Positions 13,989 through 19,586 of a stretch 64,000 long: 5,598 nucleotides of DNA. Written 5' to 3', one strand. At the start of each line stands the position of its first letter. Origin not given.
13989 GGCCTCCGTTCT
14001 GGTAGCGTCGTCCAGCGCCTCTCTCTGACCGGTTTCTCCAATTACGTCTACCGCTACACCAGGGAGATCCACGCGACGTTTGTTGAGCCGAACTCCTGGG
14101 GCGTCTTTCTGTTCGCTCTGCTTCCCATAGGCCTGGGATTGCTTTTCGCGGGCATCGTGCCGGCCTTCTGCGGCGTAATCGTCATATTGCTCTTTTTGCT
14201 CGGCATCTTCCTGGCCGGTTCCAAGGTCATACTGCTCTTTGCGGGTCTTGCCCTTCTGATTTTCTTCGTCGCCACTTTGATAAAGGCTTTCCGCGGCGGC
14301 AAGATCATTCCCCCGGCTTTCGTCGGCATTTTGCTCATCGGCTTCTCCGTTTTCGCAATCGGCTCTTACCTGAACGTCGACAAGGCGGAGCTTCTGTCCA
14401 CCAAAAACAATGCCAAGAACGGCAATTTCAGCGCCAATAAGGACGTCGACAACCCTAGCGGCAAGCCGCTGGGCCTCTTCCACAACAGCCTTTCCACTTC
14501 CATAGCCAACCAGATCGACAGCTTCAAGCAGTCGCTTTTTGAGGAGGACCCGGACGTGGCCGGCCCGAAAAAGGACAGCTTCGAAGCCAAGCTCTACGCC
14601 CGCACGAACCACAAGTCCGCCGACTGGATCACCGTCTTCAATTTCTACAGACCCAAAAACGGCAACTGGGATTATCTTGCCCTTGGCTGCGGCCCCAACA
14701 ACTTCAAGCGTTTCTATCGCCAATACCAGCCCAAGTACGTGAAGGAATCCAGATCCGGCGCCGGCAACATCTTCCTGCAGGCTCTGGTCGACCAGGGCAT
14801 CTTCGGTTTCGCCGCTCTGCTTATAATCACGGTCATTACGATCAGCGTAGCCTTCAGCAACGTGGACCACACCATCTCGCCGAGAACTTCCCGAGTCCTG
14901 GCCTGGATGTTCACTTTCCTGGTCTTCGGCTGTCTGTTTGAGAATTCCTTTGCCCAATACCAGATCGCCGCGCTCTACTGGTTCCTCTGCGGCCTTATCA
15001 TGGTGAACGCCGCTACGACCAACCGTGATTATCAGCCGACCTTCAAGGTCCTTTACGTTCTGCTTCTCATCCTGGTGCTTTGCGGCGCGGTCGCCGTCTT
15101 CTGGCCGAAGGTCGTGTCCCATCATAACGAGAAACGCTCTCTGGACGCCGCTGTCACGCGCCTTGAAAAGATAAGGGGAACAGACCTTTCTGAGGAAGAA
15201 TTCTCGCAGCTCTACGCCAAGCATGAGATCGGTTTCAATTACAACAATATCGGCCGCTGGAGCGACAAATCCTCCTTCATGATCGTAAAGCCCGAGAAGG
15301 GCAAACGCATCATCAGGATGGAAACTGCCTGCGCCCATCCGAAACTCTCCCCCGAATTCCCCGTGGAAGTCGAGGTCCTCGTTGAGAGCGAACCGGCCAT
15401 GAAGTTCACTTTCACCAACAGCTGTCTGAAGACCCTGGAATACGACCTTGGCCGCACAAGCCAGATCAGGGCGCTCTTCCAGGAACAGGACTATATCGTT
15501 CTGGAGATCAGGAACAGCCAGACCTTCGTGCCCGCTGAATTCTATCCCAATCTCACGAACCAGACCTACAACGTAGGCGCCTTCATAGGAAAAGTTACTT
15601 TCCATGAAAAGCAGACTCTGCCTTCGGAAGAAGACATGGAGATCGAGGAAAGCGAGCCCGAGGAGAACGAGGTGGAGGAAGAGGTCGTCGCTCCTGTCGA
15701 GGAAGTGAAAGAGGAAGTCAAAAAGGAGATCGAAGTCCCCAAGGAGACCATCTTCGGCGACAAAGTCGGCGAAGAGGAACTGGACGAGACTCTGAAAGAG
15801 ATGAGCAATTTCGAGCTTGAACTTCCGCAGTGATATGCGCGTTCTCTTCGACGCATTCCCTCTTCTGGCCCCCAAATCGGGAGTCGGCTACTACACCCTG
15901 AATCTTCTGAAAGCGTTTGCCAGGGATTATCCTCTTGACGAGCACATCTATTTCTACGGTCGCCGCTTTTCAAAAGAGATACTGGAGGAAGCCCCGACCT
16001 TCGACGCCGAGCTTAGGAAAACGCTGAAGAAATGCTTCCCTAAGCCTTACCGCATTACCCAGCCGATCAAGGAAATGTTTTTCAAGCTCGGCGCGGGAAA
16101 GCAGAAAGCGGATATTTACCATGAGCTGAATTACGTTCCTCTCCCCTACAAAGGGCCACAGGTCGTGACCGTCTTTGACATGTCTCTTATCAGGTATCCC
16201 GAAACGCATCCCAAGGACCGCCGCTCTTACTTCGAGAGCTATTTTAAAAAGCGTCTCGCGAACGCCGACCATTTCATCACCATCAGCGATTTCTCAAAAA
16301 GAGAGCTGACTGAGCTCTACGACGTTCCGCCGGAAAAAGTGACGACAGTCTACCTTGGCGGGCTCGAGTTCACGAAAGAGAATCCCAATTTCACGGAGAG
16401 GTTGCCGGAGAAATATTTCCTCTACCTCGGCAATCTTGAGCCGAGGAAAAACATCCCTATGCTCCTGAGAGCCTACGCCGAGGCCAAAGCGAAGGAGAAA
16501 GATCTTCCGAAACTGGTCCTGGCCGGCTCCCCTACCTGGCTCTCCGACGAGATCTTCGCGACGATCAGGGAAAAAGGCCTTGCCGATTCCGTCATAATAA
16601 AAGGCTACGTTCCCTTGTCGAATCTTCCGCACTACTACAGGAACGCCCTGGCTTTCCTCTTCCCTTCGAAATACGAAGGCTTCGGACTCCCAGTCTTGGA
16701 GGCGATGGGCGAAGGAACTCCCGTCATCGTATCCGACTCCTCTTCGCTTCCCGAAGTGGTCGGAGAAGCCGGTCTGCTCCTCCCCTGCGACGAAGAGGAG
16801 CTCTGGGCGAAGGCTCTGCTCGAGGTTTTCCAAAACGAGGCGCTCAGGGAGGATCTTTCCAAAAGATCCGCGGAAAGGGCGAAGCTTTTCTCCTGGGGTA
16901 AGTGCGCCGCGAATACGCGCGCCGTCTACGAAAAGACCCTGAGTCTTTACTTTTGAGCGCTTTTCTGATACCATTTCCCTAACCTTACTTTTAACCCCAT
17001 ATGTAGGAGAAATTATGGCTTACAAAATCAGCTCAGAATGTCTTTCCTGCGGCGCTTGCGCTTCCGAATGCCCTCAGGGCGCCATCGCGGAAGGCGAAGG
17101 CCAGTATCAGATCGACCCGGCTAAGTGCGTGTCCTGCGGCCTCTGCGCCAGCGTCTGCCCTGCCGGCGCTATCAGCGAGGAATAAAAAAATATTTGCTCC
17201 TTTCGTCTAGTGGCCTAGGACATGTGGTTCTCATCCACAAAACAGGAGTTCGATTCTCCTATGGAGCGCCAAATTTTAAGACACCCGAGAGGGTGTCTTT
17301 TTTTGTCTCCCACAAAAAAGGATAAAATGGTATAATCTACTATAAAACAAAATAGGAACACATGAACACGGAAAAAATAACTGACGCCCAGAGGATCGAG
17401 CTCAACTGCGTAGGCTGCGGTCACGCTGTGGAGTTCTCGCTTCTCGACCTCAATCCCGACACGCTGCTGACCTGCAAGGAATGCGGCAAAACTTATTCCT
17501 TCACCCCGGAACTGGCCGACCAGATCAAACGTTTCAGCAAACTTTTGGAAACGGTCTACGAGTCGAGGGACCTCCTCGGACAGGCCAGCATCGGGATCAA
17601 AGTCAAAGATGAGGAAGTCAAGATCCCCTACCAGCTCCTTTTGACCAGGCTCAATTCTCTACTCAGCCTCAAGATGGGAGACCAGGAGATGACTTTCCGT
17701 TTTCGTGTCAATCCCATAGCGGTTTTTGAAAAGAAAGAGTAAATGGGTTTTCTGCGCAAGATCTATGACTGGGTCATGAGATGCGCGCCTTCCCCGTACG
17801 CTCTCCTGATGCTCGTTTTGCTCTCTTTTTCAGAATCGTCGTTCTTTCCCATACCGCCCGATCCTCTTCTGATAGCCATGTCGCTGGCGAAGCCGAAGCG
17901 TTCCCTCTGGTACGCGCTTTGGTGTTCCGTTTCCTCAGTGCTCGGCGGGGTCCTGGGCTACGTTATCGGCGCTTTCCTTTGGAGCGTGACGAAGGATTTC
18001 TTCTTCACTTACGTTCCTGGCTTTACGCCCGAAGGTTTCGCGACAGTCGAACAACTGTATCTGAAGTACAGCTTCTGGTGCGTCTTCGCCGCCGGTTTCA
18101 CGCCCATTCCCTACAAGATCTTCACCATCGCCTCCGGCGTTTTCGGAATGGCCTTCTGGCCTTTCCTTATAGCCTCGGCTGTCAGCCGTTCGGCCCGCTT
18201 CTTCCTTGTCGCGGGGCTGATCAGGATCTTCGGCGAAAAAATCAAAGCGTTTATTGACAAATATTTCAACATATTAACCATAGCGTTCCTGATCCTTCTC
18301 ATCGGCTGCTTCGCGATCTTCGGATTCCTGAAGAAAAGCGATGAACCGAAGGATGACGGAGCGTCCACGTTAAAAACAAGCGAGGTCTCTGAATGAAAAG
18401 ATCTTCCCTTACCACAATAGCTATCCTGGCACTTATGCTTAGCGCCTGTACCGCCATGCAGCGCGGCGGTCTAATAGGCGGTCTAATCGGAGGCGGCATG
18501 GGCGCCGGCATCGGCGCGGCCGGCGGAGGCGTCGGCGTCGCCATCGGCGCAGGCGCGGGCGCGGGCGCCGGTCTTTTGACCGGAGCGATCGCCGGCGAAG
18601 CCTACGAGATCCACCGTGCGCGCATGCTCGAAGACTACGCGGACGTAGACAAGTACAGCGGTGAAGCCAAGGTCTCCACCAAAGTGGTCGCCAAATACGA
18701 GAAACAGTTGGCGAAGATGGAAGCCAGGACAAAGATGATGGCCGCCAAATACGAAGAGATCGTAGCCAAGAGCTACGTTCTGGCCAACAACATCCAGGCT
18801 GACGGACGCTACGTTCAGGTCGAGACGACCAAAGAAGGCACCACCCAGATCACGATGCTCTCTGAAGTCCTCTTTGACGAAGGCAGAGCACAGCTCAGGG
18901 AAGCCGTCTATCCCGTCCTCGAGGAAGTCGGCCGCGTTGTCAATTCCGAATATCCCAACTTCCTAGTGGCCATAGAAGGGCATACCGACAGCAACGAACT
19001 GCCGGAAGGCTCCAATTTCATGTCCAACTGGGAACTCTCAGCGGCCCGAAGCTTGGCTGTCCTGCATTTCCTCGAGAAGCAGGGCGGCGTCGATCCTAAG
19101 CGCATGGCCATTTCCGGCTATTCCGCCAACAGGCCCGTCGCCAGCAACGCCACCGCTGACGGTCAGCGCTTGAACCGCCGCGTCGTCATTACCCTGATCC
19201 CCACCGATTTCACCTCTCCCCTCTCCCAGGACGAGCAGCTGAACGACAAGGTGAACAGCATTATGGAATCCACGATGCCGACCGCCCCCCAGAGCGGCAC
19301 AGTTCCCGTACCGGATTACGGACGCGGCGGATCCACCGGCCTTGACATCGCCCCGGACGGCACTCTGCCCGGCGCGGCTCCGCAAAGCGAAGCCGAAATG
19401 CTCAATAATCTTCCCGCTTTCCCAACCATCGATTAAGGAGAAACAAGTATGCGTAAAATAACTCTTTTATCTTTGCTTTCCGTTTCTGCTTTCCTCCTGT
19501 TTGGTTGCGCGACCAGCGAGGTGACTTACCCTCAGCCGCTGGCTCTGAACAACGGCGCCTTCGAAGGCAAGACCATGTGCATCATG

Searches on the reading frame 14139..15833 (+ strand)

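Call 8: search_protein_families(library=pfam, proteins=[window:14139-15833:+], max_evalue=0.001)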
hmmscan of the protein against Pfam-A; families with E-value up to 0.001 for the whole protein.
window:14139-15833:+ (564 aa): 1 family
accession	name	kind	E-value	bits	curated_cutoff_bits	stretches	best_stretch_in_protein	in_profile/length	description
PF04932.20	Wzy_C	-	6.9e-10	39.3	31.7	1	179-228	98-149/149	O-Antigen ligase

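Call 27: search_protein_families(library=ncbifam, proteins=[window:14139-15833:+], max_evalue=0.01)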
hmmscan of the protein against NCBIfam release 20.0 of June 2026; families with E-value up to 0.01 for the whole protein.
window:14139-15833:+ (564 aa): 1 family
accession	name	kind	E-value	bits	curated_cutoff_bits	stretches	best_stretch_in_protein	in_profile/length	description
TIGR00947.1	2A73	equivalog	6.9e-05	22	366.4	1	178-288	307-420/425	IctB family putative bicarbonate transporter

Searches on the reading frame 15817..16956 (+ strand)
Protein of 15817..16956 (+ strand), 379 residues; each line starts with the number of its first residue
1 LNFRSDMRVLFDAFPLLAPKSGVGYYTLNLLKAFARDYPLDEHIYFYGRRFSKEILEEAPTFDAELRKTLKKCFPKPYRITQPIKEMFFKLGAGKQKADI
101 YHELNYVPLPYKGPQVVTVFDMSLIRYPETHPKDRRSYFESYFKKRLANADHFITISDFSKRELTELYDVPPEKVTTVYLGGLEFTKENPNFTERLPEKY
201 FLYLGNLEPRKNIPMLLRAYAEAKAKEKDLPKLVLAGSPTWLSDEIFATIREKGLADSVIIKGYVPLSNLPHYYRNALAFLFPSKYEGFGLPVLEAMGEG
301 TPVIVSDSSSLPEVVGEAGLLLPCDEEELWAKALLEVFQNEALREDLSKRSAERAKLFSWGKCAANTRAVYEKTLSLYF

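Call 25: search_protein_families(library=pfam, proteins=[window:15817-16956:+], max_evalue=0.001)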
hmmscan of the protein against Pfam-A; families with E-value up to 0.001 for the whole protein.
window:15817-16956:+ (379 aa): 5 families
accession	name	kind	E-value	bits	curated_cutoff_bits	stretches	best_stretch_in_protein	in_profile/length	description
PF00534.26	Glycos_transf_1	-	3.9e-34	118.1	26.4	1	192-353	9-171/172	Glycosyl transferases group 1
PF13692.12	Glyco_trans_1_4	-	1.1e-28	100.7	27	1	199-340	2-142/142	Glycosyl transferases group 1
PF20706.3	GT4-conflict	-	9e-14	51.7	26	1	147-340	144-357/385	Family 4 Glycosyltransferase in conflict systems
PF13439.12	Glyco_transf_4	-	1.4e-10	41.9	28.5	1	21-181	2-165/170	Glycosyltransferase Family 4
PF13524.12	Glyco_trans_1_2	-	0.00021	21.7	25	1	230-355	15-129/144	Glycosyl transferase-like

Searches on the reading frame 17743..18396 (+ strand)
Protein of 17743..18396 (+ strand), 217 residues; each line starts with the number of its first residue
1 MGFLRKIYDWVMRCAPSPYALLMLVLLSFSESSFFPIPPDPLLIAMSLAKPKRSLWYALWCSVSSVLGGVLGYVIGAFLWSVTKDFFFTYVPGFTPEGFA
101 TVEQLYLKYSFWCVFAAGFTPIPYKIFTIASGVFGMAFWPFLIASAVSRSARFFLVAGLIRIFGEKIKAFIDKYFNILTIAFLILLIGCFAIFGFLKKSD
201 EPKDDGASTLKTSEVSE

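Call 25: search_protein_families(library=pfam, proteins=[window:17743-18396:+], max_evalue=0.001)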
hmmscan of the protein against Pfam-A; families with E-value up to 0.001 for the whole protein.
window:17743-18396:+ (217 aa): 1 family
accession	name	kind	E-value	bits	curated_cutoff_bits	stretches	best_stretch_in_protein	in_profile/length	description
PF09335.16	VTT_dom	-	7.2e-10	39.8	33.9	1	38-160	2-121/123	VTT domain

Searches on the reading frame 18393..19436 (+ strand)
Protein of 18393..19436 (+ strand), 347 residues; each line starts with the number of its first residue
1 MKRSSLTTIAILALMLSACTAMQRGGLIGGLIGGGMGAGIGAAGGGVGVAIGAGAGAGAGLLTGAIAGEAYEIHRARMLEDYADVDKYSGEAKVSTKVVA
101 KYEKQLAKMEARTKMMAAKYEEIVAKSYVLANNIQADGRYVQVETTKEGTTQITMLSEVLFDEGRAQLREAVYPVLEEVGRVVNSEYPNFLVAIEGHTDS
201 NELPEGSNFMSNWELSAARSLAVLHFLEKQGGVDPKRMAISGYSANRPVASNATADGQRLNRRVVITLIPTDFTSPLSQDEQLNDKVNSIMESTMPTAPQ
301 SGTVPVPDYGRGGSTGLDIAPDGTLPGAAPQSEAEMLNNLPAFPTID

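Call 25: search_protein_families(library=pfam, proteins=[window:18393-19436:+], max_evalue=0.001)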
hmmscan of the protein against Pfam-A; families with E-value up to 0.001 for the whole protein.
window:18393-19436:+ (347 aa): 1 family
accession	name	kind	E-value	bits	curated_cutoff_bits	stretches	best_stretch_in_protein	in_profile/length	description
PF00691.25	OmpA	-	8.6e-17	61.7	27.2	1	160-262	1-98/98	OmpA family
